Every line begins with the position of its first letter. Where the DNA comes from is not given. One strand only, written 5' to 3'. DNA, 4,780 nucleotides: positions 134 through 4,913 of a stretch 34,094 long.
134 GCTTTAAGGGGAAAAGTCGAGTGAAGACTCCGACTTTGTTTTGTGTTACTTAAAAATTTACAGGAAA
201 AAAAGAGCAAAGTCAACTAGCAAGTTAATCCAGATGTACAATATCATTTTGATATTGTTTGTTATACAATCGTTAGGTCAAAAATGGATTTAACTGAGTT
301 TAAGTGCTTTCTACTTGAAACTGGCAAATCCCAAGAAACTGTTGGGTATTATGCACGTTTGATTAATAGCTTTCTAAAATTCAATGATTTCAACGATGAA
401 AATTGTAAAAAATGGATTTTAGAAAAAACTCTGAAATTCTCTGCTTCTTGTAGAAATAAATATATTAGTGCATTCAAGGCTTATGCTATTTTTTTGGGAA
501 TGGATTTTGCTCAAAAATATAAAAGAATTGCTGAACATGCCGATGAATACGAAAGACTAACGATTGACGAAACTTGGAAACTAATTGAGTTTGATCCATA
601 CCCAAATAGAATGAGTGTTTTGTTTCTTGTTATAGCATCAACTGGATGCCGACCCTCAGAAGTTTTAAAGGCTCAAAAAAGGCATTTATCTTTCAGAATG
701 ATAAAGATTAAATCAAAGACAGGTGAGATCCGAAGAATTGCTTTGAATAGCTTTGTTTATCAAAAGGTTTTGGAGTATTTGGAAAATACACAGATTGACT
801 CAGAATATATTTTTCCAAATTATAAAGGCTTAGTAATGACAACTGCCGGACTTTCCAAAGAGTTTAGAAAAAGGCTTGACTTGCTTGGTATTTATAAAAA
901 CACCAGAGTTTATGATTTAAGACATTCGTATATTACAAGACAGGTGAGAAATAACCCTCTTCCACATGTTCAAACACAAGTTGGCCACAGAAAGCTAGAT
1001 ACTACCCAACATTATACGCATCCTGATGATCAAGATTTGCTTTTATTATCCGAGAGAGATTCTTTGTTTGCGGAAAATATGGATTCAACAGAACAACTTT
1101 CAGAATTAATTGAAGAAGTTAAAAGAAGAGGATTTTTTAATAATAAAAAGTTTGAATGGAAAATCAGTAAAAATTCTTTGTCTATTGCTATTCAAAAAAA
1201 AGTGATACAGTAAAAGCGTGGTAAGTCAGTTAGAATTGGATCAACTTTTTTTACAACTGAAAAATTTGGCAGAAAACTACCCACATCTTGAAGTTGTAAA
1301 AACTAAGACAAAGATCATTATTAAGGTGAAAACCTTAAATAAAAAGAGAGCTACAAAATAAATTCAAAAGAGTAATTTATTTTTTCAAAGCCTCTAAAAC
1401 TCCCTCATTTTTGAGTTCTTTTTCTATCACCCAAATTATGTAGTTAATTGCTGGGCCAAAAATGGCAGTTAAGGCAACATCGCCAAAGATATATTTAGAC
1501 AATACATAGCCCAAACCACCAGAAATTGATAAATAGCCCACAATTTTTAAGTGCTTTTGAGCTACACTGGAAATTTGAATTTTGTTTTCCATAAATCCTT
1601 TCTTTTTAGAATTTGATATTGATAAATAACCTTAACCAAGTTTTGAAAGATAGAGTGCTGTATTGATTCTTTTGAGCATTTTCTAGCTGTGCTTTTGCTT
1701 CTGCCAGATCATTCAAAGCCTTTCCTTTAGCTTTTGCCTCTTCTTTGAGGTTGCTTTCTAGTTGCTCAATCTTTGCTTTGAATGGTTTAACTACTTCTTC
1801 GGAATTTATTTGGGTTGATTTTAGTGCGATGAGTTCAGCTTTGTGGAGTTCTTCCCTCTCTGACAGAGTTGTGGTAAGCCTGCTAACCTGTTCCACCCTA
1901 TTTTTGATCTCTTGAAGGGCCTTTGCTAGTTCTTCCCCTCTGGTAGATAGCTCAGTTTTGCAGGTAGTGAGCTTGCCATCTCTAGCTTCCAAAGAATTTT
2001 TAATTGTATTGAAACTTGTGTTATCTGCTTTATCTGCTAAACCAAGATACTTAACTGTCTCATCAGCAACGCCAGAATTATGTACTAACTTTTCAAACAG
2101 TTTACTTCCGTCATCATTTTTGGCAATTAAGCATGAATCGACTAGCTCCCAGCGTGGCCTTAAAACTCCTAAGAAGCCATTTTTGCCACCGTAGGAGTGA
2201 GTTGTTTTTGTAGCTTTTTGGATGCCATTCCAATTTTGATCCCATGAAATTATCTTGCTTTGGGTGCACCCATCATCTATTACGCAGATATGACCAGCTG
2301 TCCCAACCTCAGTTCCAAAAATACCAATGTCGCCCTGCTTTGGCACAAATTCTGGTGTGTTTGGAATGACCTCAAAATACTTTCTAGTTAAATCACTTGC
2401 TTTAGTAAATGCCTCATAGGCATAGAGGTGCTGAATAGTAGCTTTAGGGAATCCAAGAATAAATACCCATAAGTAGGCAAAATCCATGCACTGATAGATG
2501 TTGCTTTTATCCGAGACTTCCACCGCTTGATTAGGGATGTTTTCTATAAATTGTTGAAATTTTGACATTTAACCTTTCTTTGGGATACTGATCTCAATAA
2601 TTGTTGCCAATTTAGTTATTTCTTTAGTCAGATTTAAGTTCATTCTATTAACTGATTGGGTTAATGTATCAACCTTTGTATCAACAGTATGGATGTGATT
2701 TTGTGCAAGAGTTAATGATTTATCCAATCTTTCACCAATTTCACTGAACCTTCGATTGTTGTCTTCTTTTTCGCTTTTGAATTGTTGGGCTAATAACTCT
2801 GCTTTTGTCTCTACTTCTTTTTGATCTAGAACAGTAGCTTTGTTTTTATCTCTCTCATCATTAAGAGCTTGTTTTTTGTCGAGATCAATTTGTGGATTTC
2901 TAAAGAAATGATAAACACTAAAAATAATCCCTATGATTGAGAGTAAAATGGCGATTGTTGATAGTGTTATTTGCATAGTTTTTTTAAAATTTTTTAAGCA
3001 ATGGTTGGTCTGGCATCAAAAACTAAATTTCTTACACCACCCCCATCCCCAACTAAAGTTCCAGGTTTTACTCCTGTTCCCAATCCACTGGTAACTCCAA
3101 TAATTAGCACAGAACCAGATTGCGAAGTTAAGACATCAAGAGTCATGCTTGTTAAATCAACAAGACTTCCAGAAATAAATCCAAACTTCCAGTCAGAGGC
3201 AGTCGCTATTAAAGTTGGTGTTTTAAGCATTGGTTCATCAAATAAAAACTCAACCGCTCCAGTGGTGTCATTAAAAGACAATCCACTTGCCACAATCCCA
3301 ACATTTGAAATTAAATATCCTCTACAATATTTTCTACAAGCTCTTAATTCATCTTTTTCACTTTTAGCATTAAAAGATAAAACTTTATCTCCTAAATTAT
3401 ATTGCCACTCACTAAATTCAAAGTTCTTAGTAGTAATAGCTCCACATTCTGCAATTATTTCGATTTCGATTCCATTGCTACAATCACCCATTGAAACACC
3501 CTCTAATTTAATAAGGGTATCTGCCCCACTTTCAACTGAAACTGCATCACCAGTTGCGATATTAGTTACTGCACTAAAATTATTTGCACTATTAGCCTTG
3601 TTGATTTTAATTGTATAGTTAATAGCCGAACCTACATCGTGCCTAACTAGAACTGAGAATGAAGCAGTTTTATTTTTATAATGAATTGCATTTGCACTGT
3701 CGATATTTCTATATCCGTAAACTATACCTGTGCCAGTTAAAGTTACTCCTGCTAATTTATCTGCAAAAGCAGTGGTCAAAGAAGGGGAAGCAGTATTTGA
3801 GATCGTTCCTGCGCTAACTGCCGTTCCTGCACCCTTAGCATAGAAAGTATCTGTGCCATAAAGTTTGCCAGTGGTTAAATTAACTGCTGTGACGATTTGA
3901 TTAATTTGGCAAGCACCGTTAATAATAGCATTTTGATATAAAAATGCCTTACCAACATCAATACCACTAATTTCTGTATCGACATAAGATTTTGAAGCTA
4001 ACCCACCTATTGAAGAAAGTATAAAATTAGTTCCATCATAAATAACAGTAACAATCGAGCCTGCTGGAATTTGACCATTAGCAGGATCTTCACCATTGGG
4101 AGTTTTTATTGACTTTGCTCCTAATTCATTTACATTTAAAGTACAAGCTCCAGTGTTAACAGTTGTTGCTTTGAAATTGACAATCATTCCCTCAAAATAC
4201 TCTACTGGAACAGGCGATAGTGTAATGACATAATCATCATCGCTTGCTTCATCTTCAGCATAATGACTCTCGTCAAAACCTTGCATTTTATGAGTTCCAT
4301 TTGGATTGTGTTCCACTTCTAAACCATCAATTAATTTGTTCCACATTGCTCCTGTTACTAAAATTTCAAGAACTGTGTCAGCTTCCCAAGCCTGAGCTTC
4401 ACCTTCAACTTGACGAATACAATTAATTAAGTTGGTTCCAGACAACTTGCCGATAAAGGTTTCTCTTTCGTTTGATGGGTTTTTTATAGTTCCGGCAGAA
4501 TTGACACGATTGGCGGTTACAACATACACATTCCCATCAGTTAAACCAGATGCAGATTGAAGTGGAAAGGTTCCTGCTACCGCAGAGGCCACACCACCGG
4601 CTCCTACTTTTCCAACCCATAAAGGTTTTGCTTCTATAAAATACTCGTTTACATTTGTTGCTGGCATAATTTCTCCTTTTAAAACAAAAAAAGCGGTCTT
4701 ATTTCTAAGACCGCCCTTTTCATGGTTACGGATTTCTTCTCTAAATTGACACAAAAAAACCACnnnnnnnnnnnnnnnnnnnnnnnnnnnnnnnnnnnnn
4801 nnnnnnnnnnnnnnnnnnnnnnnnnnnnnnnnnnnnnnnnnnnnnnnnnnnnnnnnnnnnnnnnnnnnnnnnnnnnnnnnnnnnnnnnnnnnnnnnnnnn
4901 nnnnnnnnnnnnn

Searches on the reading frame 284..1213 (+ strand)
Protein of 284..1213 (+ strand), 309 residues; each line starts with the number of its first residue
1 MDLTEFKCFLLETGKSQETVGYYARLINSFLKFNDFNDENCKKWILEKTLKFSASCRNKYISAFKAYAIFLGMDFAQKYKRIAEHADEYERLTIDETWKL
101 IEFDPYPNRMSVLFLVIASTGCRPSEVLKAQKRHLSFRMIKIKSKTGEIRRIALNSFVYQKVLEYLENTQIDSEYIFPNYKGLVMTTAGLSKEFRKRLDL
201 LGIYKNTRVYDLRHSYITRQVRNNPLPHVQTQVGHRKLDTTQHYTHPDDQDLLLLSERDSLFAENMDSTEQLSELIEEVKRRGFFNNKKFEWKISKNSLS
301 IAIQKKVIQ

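Call 21: search_protein_families(library=pfam, proteins=[window:284-1213:+], max_evalue=0.01)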
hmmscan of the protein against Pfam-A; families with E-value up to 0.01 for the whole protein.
window:284-1213:+ (309 aa): 1 family
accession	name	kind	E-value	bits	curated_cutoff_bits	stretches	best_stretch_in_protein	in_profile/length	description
PF00589.27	Phage_integrase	-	1.2e-20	74.5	27.1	1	91-250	2-171/172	Phage integrase family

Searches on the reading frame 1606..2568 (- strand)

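Call 21: search_protein_families(library=pfam, proteins=[window:1606-2568:-], max_evalue=0.01)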
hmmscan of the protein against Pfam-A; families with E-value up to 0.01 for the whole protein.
window:1606-2568:- (320 aa): 1 family
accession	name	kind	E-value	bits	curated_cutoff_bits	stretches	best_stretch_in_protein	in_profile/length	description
PF05257.22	CHAP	-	0.0012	19.7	26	1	23-100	6-69/81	CHAP domain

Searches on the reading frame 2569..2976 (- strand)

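Call 21: search_protein_families(library=pfam, proteins=[window:2569-2976:-], max_evalue=0.01)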
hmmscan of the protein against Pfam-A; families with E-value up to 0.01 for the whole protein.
window:2569-2976:- (135 aa): 2 families
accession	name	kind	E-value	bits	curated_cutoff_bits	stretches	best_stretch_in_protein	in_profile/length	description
PF05531.17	NPV_P10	-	0.00067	20.5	29.8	0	88-120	6-40/75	Nucleopolyhedrovirus P10 protein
PF17749.6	MIP-T3_C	-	0.0082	16.6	25.8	0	43-110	2-67/154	Microtubule-binding protein MIP-T3 C-terminal region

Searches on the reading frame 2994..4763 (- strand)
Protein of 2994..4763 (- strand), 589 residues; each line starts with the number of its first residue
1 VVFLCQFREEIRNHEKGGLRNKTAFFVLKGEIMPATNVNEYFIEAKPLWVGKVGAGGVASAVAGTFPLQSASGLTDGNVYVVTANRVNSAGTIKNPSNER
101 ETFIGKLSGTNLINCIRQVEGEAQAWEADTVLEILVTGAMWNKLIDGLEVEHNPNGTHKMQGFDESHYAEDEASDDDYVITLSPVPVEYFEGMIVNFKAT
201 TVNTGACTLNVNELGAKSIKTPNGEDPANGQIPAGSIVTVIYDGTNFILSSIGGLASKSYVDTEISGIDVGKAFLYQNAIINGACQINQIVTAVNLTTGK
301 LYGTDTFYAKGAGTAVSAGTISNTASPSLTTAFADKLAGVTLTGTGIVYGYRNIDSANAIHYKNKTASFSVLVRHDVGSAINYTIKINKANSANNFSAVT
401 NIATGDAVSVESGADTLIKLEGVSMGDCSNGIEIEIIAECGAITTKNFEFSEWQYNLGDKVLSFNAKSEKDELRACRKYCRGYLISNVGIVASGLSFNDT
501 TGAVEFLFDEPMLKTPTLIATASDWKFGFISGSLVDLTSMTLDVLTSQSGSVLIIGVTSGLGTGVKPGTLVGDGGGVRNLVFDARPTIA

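Call 21: search_protein_families(library=pfam, proteins=[window:2994-4763:-], max_evalue=0.01)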
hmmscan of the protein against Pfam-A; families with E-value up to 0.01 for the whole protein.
window:2994-4763:- (589 aa): 0 families

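Call 39: search_protein_families(library=phrogs, proteins=[window:2994-4763:-], max_evalue=0.01)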
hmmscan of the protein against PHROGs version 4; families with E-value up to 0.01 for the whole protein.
window:2994-4763:- (589 aa): 4 families
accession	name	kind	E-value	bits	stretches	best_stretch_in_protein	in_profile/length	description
phrog_28171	-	unknown function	6.5e-13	49.1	1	166-256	187-277/476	-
phrog_4492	-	tail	5.6e-10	39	1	265-552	780-1063/1096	tail fiber protein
phrog_27282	-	unknown function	2.7e-06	27.6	1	174-401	223-424/445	-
phrog_4900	-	tail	1.1e-05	24.8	1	173-246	252-326/964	tail protein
